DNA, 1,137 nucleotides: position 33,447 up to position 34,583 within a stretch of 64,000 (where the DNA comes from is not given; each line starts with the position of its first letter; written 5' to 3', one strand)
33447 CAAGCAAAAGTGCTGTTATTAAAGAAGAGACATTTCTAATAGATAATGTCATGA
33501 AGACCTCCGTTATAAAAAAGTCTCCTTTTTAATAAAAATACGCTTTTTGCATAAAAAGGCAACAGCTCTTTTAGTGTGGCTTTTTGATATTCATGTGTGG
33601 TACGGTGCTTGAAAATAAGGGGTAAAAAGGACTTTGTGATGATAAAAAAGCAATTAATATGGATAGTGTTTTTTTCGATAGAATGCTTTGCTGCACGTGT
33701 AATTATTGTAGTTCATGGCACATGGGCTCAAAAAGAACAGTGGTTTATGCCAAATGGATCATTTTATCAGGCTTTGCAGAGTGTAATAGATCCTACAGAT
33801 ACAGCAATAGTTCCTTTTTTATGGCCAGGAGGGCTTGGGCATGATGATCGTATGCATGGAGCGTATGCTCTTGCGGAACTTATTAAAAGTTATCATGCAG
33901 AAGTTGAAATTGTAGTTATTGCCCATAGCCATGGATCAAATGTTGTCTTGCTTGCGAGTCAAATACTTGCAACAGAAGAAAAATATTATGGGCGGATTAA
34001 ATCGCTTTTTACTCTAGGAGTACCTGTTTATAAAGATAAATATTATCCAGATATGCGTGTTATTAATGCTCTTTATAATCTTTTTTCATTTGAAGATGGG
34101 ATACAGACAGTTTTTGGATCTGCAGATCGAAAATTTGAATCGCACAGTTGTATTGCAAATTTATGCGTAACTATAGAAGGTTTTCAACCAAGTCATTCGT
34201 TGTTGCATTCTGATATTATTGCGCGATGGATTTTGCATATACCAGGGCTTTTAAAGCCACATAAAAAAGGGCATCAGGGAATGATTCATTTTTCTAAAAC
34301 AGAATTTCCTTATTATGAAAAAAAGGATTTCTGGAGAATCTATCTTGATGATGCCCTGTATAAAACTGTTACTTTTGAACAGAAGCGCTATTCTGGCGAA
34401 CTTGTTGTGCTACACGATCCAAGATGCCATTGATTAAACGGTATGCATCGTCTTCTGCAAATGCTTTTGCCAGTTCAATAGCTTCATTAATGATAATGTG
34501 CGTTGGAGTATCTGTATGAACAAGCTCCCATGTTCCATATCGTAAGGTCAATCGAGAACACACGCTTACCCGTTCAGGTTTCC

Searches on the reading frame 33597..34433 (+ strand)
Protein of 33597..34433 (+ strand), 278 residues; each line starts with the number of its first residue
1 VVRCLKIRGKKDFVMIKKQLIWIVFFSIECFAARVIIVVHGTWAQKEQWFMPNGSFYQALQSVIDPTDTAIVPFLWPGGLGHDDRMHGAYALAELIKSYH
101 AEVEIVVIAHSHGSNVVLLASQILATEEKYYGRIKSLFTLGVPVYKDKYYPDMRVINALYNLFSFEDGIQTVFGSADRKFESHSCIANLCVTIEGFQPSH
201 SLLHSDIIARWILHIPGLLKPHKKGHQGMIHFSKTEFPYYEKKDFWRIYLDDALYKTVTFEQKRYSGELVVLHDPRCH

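Call 3: search_protein_families(library=pfam, proteins=[window:33597-34433:+], max_evalue=1)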
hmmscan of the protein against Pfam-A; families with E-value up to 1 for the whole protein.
window:33597-34433:+ (278 aa): 6 families
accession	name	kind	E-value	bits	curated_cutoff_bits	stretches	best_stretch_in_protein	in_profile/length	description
PF12697.13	Abhydrolase_6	-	5.1e-05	24.5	26.3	1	36-121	1-84/217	Alpha/beta hydrolase family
PF01764.32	Lipase_3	-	0.00096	19.5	22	1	92-150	53-110/140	Lipase (class 3)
PF24322.2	Tle3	-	0.0052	16.8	27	1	87-129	163-208/321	T6SS Tle3 phospholipase effector domain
PF05990.18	DUF900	-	0.08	12.8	20.5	1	91-129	79-120/232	Alpha/beta hydrolase of unknown function (DUF900)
PF24096.1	DUF7379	-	0.25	11.7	33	1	38-143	3-111/191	Domain of unknown function (DUF7379)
PF15294.11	Leu_zip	-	0.35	10.8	28.2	1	94-135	41-80/275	Leucine zipper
